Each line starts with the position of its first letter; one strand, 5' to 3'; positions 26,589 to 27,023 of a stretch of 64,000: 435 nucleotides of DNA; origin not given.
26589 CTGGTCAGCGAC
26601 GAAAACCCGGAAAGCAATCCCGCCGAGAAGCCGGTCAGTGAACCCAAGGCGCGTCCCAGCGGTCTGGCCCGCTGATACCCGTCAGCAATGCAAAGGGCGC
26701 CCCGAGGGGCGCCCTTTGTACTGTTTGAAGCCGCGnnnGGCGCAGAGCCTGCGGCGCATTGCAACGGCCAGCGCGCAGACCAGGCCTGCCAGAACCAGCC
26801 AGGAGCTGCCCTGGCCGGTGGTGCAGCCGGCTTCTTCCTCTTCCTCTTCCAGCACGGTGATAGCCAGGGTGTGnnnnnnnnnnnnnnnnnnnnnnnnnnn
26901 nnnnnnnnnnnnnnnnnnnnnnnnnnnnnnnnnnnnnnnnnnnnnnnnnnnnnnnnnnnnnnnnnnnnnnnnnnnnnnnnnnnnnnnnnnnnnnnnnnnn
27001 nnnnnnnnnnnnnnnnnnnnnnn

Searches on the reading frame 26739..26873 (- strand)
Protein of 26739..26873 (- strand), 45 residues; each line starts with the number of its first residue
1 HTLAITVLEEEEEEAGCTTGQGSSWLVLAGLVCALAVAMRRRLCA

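Call 13: search_protein_families(library=ncbifam, proteins=[window:26739-26873:-], max_evalue=10)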
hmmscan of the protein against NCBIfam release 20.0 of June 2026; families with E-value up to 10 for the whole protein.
seq(45 aa): 5 families
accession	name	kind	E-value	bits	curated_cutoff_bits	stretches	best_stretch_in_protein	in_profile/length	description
TIGR01167.1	LPXTG_anchor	domain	0.0078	16.8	15.9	1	19-38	5-24/34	LPXTG cell wall anchor domain-containing protein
NF041894.1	MXAN_6652_fam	equivalog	0.0084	15.7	200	1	9-42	171-203/203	MXAN_6652 family MXYO-CTERM-anchored protein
NF033846.1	Rumino_NPXTG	domain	0.094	13.1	23.5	1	25-42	12-29/30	NPXTG-anchored protein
NF058571.1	GVDTG_CTERM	domain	0.19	12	29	1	15-41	10-43/44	GVDTG sorting domain-containing protein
TIGR04126.1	PGF_CTERM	domain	0.43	10.3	24.5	1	27-42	13-28/28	PGF-CTERM sorting domain-containing protein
